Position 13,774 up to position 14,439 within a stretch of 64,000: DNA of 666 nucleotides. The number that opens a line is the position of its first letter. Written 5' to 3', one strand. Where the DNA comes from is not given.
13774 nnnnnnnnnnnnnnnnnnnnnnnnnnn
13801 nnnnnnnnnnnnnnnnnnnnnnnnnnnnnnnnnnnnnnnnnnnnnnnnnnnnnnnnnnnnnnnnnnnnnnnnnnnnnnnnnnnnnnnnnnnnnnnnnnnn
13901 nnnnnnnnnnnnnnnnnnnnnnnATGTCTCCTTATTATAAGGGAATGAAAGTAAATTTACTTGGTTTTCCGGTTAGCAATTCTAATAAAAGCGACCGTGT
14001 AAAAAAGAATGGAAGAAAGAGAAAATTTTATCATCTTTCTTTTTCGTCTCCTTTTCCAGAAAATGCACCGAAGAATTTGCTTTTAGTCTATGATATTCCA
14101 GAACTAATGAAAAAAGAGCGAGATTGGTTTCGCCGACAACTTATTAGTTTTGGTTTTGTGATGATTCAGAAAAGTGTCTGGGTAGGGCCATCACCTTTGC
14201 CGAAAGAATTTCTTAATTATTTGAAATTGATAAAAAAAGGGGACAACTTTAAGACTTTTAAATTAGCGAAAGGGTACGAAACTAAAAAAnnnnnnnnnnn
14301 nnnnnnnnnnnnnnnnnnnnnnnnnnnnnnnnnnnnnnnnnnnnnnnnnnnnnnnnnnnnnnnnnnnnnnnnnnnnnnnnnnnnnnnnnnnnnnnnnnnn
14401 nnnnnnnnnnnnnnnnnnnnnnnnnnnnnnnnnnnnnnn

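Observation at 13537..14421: Small two-gene insertion with a Cas2/VapD-like protein and palindromic operators splitting the rpsL-rpsG-fusA operon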

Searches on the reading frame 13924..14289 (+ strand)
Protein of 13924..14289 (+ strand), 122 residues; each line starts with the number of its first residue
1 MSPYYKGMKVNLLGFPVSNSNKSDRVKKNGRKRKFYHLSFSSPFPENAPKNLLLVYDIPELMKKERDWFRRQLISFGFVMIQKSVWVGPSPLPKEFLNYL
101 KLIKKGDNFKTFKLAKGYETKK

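Call 3: search_protein_families(library=pfam, proteins=[window:13924-14289:+], max_evalue=10)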
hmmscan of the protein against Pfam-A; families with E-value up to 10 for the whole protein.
window:13924-14289:+ (122 aa): 2 families
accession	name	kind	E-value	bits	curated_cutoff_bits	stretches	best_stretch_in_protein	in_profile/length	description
PF20803.2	PaaX_M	-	9.3e-13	48.5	24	1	53-115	10-72/83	PaaX protein central Cas2-like domain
PF09827.14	CRISPR_Cas2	-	4.9e-06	27.1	23.8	1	52-102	3-49/74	CRISPR associated protein Cas2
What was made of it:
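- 13924..14292 (+): 122-aa basic protein (pI 10.2). It has an N-terminal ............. motif plus a basic arm (residues 1-50), then a Cas2/PaaX_M-like beta-alpha-beta-beta-alpha-beta domain (residues 50-118). Pfam PaaX_M E=9.3e-13 and Cas2 E=4.9e-6 (call 3).
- On PaaX-type repressor: PF20803 E=9.3e-13, 48.5 bits against a cutoff of 24 (call 3).
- Closest known: PaaX, the phenylacetyl-CoA-responsive repressor. Same: Best Pfam match is to its central Cas2-like domain (PF20803, E=9e-13, call 3).
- PaaX_M scores 48.5 bits against a cutoff of 24, and Cas2 scores 27.1 against 23.8 (call 3). The PaaX_M model scores far better than the Cas2 model (call 3).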

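Call 4: search_protein_families(library=ncbifam, proteins=[window:13924-14289:+], max_evalue=10)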
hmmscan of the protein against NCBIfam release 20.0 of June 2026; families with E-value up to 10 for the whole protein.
window:13924-14289:+ (122 aa): 2 families
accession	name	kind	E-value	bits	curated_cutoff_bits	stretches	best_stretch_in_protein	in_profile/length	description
TIGR01573.1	cas2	equivalog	2.4e-06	27.7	24.5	1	52-88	3-40/96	CRISPR-associated endonuclease Cas2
TIGR02277.1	PaaX_trns_reg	equivalog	0.00094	18.8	264.55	1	49-101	88-138/279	phenylacetic acid degradation operon negative regulatory protein PaaX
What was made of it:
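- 13924..14292 (+): TIGR01573 at 27.7 bits (call 4).
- On CRISPR-associated Cas2: TIGR01573 scores 27.7 against 24.5 (calls 3, 4).
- On PaaX-type repressor: TIGR02277 scores 18.8 bits against a cutoff of 264.55 (call 4).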

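Call 9: find_homologous_proteins(query=window:13924-14289:+)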
Query window:13924-14289:+ (122 aa): 1972 proteins with E <= 0.001 among 1975 candidates; the best 120 are listed.
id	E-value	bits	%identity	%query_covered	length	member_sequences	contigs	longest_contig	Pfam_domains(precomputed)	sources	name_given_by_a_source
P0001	3.3e-75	268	100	100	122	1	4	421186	PF20803.3,PF09827.15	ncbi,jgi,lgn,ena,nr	ncbi:MAG TPA: CRISPR-associated endonuclease Cas2 [Candidatus Paceibacterota bacterium]|nr:CRISPR-as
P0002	4.9e-63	229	84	100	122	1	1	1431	PF20803.3,PF09827.15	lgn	-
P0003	7.2e-63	228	84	100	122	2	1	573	PF20803.3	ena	-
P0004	2.2e-60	220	81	100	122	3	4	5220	PF20803.3,PF09827.15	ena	-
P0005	3.4e-60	220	82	100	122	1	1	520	PF20803.3,PF09827.15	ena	-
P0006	7.9e-60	218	81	99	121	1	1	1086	PF20803.3,PF09827.15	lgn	-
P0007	3.0e-59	217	80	100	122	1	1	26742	PF20803.3,PF09827.15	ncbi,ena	-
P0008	4.0e-59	216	78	100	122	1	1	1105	PF20803.3,PF09827.15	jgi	-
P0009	5.1e-59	216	81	100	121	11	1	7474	PF20803.3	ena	-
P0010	8.6e-58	212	80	100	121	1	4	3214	PF20803.3,PF09827.15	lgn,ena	-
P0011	3.3e-57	210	79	100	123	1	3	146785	PF20803.3,PF09827.15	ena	-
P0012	5.4e-57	209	79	99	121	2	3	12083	PF20803.3,PF09827.15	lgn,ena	-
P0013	1.5e-56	208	78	100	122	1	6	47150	PF20803.3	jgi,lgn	-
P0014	7.3e-56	206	78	100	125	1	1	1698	PF20803.3,PF09827.15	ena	-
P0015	5.2e-55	203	74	99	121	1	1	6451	PF20803.3,PF09827.15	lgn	-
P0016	1.5e-54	201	77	94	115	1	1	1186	PF20803.3,PF09827.15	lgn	-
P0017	1.7e-54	201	75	100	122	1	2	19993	PF20803.3,PF09827.15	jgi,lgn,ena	jgi:DNA-binding transcriptional regulator PaaX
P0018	1.1e-53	199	75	100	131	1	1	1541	PF20803.3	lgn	-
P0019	1.3e-53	198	70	100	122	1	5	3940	PF20803.3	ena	-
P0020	4.0e-53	197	76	100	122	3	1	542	PF20803.3,PF09827.15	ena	-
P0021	4.7e-53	197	73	100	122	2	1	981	PF20803.3,PF09827.15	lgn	-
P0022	7.0e-53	196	73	100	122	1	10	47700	PF20803.3,PF09827.15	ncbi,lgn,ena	-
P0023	1.0e-52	195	74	100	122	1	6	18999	PF20803.3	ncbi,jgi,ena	jgi:DNA-binding transcriptional regulator PaaX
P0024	1.1e-52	195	75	100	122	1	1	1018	PF20803.3,PF09827.15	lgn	-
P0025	1.6e-52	195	73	100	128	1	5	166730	PF20803.3,PF09827.15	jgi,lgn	jgi:DNA-binding transcriptional regulator PaaX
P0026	6.8e-52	193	73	100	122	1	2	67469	PF20803.3,PF09827.15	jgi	jgi:DNA-binding transcriptional regulator PaaX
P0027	1.1e-51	192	75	97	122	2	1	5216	PF20803.3,PF09827.15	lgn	-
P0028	3.8e-51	190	71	100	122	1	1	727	PF20803.3,PF09827.15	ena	-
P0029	6.8e-51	190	71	100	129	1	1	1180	PF20803.3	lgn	-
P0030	1.6e-50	188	73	99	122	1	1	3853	PF20803.3,PF09827.15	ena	-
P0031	5.3e-50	187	71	100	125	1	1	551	PF20803.3,PF09827.15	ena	-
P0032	1.8e-48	182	67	95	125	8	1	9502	PF20803.3,PF09827.15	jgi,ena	-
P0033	2.9e-48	181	70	94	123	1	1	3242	PF20803.3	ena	-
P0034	5.0e-48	180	68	98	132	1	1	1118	PF20803.3,PF09827.15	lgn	-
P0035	8.5e-48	180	68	98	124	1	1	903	PF20803.3,PF09827.15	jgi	jgi:DNA-binding transcriptional regulator PaaX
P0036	9.2e-48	179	71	94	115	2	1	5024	PF20803.3,PF09827.15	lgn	-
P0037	1.1e-47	179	66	98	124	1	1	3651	PF20803.3,PF09827.15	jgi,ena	-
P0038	1.4e-47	179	69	96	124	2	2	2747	PF20803.3,PF09827.15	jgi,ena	-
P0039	2.1e-47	178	65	98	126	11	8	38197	PF20803.3,PF09827.15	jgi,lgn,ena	-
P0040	2.3e-47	178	67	98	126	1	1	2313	PF20803.3,PF09827.15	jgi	jgi:DNA-binding transcriptional regulator PaaX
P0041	3.6e-47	178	66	98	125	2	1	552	PF20803.3,PF09827.15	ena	-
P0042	6.3e-47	177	67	97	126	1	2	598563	PF20803.3,PF09827.15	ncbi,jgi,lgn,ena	ncbi:MAG: CRISPR-associated endonuclease Cas2 [Candidatus Paceibacterota bacterium]|jgi:DNA-binding 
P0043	1.1e-46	176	64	98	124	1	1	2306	PF20803.3,PF09827.15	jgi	-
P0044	1.1e-46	176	69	99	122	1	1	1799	PF20803.3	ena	-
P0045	1.2e-46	176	67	99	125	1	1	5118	PF20803.3,PF09827.15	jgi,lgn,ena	jgi:DNA-binding transcriptional regulator PaaX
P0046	1.4e-46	176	69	97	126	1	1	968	PF20803.3,PF09827.15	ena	-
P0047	1.5e-46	176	65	98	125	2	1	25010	PF20803.3,PF09827.15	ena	-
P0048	1.5e-46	176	65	97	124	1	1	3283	PF20803.3,PF09827.15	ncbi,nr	ncbi:MAG: CRISPR-associated endonuclease Cas2 [Candidatus Staskawiczbacteria bacterium]|nr:CRISPR-as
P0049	1.6e-46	175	67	98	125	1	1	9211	PF20803.3,PF09827.15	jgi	jgi:DNA-binding transcriptional regulator PaaX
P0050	1.8e-46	175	68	96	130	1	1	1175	PF20803.3,PF09827.15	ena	-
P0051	1.8e-46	175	66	98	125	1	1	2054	PF20803.3,PF09827.15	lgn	-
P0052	2.7e-46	175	66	98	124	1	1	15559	PF20803.3,PF09827.15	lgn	-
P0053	3.3e-46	174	68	94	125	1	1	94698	PF20803.3,PF09827.15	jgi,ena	-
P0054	3.7e-46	174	69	97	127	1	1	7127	PF20803.3,PF09827.15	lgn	-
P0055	3.7e-46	174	65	98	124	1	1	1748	PF20803.3,PF09827.15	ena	-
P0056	3.9e-46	174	65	98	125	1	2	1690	PF20803.3,PF09827.15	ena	-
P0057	4.1e-46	174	68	93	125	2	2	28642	PF20803.3,PF09827.15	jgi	jgi:DNA-binding transcriptional regulator PaaX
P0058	4.2e-46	174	67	93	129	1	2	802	PF20803.3,PF09827.15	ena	-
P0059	5.5e-46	174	69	97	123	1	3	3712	PF20803.3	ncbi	-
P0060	5.5e-46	174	68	95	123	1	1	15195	PF20803.3,PF09827.15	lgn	-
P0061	6.2e-46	174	65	98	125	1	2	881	PF20803.3,PF09827.15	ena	-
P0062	6.3e-46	174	64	99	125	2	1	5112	PF20803.3,PF09827.15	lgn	-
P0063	7.2e-46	173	66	95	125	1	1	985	PF20803.3,PF09827.15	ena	-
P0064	7.3e-46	173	63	99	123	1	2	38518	PF20803.3,PF09827.15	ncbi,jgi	-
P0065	7.4e-46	173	66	98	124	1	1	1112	PF20803.3,PF09827.15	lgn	-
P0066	9.9e-46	173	63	97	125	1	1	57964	PF20803.3,PF09827.15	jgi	jgi:CRISPR-associated endonuclease Cas2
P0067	1.0e-45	173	66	97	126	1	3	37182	PF20803.3,PF09827.15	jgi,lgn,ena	-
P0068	1.2e-45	173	66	98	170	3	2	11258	PF20803.3,PF09827.15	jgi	-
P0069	1.2e-45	173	64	97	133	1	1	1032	PF20803.3,PF09827.15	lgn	-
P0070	1.3e-45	173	66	96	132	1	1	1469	PF20803.3,PF09827.15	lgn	-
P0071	1.3e-45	172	66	97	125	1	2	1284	PF20803.3,PF09827.15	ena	-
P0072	1.5e-45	172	66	98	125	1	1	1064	PF20803.3,PF09827.15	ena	-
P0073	1.6e-45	172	65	96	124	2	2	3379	PF20803.3,PF09827.15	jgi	-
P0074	1.6e-45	172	63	97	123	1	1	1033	PF20803.3,PF09827.15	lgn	-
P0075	1.7e-45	172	66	98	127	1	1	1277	PF20803.3,PF09827.15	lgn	-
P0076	1.7e-45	172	70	94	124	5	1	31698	PF20803.3,PF09827.15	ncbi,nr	ncbi:hypothetical protein IT399_02995 [Candidatus Nomurabacteria bacterium]|nr:hypothetical protein 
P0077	1.7e-45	172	64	97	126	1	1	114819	PF20803.3,PF09827.15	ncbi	ncbi:MAG: CRISPR-associated endonuclease Cas2 [Candidatus Paceibacterota bacterium]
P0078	1.7e-45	172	64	98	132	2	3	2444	PF20803.3,PF09827.15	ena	-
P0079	1.8e-45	172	65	96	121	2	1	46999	PF20803.3,PF09827.15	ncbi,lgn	ncbi:MAG: CRISPR-associated endonuclease Cas2 [bacterium]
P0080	1.9e-45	172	64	98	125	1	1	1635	PF20803.3,PF09827.15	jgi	jgi:DNA-binding transcriptional regulator PaaX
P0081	1.9e-45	172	67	94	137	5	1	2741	PF20803.3,PF09827.15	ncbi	-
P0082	2.0e-45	172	65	97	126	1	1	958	PF20803.3,PF09827.15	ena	-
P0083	2.1e-45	172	68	96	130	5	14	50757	PF20803.3,PF09827.15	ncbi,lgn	-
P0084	2.2e-45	172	66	98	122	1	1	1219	PF20803.3,PF09827.15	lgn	-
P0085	2.3e-45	172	66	95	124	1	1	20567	PF20803.3,PF09827.15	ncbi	-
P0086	2.3e-45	172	64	97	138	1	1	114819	PF20803.3,PF09827.15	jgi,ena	-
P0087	2.4e-45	172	64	99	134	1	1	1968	PF20803.3,PF09827.15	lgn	-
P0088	2.5e-45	172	62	98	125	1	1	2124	PF20803.3,PF09827.15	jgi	jgi:DNA-binding transcriptional regulator PaaX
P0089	2.5e-45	172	66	98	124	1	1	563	PF20803.3,PF09827.15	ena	-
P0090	2.6e-45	172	69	94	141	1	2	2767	PF20803.3,PF09827.15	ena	-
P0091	2.7e-45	172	66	98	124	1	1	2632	PF20803.3,PF09827.15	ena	-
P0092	2.7e-45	171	67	99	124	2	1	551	PF20803.3,PF09827.15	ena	-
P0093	2.8e-45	171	64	100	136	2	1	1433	PF20803.3,PF09827.15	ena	-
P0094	2.8e-45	171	68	98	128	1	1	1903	PF20803.3,PF09827.15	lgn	-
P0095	3.0e-45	171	71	96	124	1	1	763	PF20803.3,PF09827.15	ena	-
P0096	3.0e-45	171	65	97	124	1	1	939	PF20803.3,PF09827.15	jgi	jgi:DNA-binding transcriptional regulator PaaX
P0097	3.2e-45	171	67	97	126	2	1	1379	PF20803.3,PF09827.15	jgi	-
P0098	3.7e-45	171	68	97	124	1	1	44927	PF20803.3,PF09827.15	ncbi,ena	-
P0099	3.7e-45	171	67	94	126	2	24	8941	PF20803.3,PF09827.15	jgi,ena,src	-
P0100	4.0e-45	171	64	99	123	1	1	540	PF20803.3,PF09827.15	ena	-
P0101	4.0e-45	171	67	98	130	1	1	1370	PF20803.3,PF09827.15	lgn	-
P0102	4.2e-45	171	64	97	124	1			PF20803.3,PF09827.15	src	-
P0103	4.3e-45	171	65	99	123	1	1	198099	PF20803.3,PF09827.15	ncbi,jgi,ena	ncbi:MAG: CRISPR-associated endonuclease Cas2 [Candidatus Paceibacterota bacterium]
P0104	4.6e-45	171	65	100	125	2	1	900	PF20803.3,PF09827.15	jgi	jgi:CRISPR-associated endonuclease Cas2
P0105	4.7e-45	171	66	95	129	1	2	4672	PF20803.3,PF09827.15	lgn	-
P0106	4.8e-45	171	66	94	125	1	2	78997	PF20803.3,PF09827.15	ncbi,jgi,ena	ncbi:MAG: CRISPR-associated endonuclease Cas2 [Candidatus Paceibacterota bacterium]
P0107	5.1e-45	171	63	97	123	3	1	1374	PF20803.3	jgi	jgi:DNA-binding transcriptional regulator PaaX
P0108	5.5e-45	170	66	95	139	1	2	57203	PF20803.3,PF09827.15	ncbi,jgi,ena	ncbi:MAG: CRISPR-associated endonuclease Cas2 [Candidatus Paceibacterota bacterium]|jgi:hypothetical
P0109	5.6e-45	170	65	98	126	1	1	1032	PF20803.3,PF09827.15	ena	-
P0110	6.1e-45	170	65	96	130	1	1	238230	PF20803.3,PF09827.15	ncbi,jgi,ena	ncbi:MAG: CRISPR-associated endonuclease Cas2 [Candidatus Paceibacterota bacterium]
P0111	6.4e-45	170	64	98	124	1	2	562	PF20803.3,PF09827.15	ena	-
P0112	6.5e-45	170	68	95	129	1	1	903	PF20803.3,PF09827.15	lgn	-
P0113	6.6e-45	170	66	98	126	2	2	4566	PF20803.3,PF09827.15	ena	-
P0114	6.7e-45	170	64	97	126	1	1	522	PF20803.3,PF09827.15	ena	-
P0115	7.3e-45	170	66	96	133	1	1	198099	PF20803.3,PF09827.15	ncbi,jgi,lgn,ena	ncbi:MAG: CRISPR-associated endonuclease Cas2 [Candidatus Paceibacterota bacterium]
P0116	7.4e-45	170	67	97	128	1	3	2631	PF20803.3,PF09827.15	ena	-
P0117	7.6e-45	170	68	99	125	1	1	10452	PF20803.3,PF09827.15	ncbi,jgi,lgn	ncbi:MAG: CRISPR-associated endonuclease Cas2 [Candidatus Paceibacterota bacterium]|jgi:DNA-binding 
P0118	7.9e-45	170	66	98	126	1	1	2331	PF20803.3,PF09827.15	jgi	jgi:DNA-binding transcriptional regulator PaaX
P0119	8.2e-45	170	65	98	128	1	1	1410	PF20803.3,PF09827.15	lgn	-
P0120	8.4e-45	170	64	98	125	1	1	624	PF20803.3,PF09827.15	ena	-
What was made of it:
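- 13924..14292 (+): More than 1,970 homologues at 60-84% identity (call 9).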

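Call 12: find_related_loci(query=A1, collection=genome_contigs, flank=4000)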
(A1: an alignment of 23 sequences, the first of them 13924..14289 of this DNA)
Query A1 (122 aa) in genome_contigs; peptide patterns used: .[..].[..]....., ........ (x = any residue, [..] = any of these).
355 stretches matched a pattern; 337 encode a relative of the query (tblastn E <= 1e-3); the best 80 are kept; 80 distinct loci.
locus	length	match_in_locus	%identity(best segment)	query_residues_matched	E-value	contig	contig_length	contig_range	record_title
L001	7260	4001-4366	80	1-122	6e-63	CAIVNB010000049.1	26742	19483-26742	uncultured bacterium isolate AlinenLipids_bin-5200 genome assembly, contig: bin-5200:49/88, whole genome shotgun sequenc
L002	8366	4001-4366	73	1-122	4e-57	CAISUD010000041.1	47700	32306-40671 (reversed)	uncultured bacterium isolate AlinenLipids_bin-8925 genome assembly, contig: bin-8925:41/64, whole genome shotgun sequenc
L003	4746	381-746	63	1-122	8e-51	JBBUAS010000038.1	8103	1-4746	MAG: Patescibacteria group bacterium isolate H43-bin109_1 H43_bin109_1_000000000038, whole genome shotgun sequence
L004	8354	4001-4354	67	4-121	9e-51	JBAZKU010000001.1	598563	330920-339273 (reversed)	MAG: Candidatus Paceibacterota bacterium isolate SO_2017_LW4_151 scaffold_39_c1_LW137-91_2017, whole genome shotgun sequ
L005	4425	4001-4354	66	4-121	3e-50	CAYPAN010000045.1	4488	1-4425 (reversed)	MAG TPA_asm: uncultured Candidatus Saccharibacteria bacterium isolate binchicken_co241_293 genome assembly, contig: NODE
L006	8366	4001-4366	63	1-121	3e-50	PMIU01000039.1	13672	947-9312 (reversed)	MAG: Candidatus Nomurabacteria bacterium isolate fen_1327 73.20120600_E3D.179_contig_166031, whole genome shotgun sequen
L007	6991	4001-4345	70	4-118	7e-50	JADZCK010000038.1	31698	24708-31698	MAG: Candidatus Nomurabacteria bacterium isolate SJ72 c_000001258125, whole genome shotgun sequence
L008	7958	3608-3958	68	4-120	1e-49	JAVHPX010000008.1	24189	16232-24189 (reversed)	MAG: Candidatus Paceibacterota bacterium isolate WB01no19_32_21 NODE_1241_length_24189_cov_12.648463, whole genome shotg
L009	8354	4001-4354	64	4-121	8e-50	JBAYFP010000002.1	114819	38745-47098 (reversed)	MAG: Candidatus Paceibacterota bacterium isolate SO_2016_GW1_104 scaffold00376_OW334_2016, whole genome shotgun sequence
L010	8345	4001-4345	66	4-118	2e-49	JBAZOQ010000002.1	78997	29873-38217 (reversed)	MAG: Candidatus Paceibacterota bacterium isolate SO_2017_SWC_1 scaffold_338_c1_LP-4_2017, whole genome shotgun sequence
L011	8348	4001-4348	66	5-120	4e-49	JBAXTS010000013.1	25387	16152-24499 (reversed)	MAG: bacterium isolate ELA641 MAG641_13, whole genome shotgun sequence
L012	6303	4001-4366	74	1-122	4e-49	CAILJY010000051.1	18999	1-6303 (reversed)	uncultured bacterium isolate Loclat_bin-15745 genome assembly, contig: bin-15745:51/86, whole genome shotgun sequence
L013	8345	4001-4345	67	4-118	3e-49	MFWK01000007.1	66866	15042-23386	MAG: Candidatus Nomurabacteria bacterium RIFOXYD2_FULL_35_12 rifoxyd2_full_scaffold_151, whole genome shotgun sequence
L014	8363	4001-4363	63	1-121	8e-49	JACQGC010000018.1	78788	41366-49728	MAG: Candidatus Nomurabacteria bacterium isolate NC_groundwater_1063_Pr2_B-0.1um_42_14 rattlesnake_spring_18_scaffold_92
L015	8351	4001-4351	65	4-120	7e-49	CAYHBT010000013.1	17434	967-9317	MAG TPA_asm: uncultured Candidatus Saccharibacteria bacterium isolate ERP119702_co2_98 genome assembly, contig: NODE_183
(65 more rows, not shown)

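Call 29: search_solved_structures(query=A1, max_evalue=1, show_alignments=2)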
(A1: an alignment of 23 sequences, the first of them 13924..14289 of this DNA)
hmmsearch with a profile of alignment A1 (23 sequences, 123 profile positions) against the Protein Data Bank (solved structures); distinct sequences matched with E-value up to 1: 7.
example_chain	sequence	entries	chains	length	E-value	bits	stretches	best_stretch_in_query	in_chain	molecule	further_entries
6jhz_A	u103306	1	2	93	0.0075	19.5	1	53-87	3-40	CRISPR-associated endoribonuclease Cas2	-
8ia4_A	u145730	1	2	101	0.0088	19.3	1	53-87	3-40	CRISPR-associated endoribonuclease Cas2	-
5xvn_E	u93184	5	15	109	0.0088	19.3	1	52-87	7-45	CRISPR-associated endoribonuclease Cas2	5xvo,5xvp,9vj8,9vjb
6qxf_K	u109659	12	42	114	0.044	17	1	52-87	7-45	CRISPR-associated endoribonuclease Cas2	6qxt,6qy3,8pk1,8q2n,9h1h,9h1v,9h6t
5zyf_A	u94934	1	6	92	0.051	16.8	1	51-87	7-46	CRISPR-associated endoribonuclease Cas2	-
5x9a_A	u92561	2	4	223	0.34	14.2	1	26-75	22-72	Calaxin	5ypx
3exc_X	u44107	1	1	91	0.59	13.4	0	52-103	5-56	Uncharacterized protein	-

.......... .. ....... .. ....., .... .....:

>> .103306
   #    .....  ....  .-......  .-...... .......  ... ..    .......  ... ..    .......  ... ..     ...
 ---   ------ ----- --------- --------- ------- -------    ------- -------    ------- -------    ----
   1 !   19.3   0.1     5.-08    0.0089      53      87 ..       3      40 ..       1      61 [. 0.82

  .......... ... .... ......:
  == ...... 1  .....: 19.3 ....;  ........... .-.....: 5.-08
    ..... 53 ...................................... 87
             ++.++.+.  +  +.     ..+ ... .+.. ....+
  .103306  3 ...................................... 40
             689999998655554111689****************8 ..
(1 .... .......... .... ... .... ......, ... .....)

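Call 31: predict_structure(alignment_id=A1)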
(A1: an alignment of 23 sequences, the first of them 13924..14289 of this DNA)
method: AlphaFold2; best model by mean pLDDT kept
length: 122 residues; sequences in the alignment: 23
mean_pLDDT: 60.0   pTM: 0.47
mean pLDDT of the five models: 60.0, 58.3, 57.8, 56.9, 44.7
residues with pLDDT >= 90: 0; 70-90: 34; 50-70: 59; < 50: 29
segments of 3 or more residues with pLDDT < 50: 20-37, 119-122
pLDDT, mean of each block of 10 residues (from residue 1): 48 53 43 49 60 62 75 77 68 74 62 55 39
secondary structure, 60 per line:
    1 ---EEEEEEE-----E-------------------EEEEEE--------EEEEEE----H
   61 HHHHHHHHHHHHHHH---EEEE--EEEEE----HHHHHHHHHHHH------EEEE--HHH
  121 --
elements in order: E4-10 E36-41 E50-55 H60-75 E79-82 E85-89 H94-105 E112-115
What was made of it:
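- Tried and rejected: The 23-sequence model was poor (pLDDT 60, call 31).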

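Call 32: search_protein_representatives(protein=window:13924-14289:+)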
Query: 122 residues. Proteins with E-value up to 0.001 (for the whole library): 1165; up to 1e-10: 126; up to 1e-30: 3. The best 150 are listed.
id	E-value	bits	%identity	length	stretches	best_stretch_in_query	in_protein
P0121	1.4e-34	135.2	69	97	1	31-120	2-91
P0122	2.1e-32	128.2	62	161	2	32-119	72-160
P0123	7.8e-31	123.1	56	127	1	4-122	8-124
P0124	7.6e-28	113.5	54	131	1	5-118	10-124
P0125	9.5e-28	113.2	56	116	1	27-120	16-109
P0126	1.3e-27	112.7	60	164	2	31-120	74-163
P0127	2.8e-27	111.7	63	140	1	5-97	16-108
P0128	4.5e-27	111.0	53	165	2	32-120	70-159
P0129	7.4e-27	110.3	51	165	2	32-119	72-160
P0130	6.7e-25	104.0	49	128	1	5-119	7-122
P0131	9.9e-25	103.4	60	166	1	38-119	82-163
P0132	1.1e-24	103.3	56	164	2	39-121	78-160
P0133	1.6e-24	102.7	50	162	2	30-122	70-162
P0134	1.8e-23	99.3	53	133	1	4-93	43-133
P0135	2.9e-23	98.7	56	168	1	39-118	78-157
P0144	5.7e-19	84.8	46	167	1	14-113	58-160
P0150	1.7e-17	80.1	48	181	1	35-118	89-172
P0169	4.6e-14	69.0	47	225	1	26-117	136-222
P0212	1.2e-11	61.2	44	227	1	45-103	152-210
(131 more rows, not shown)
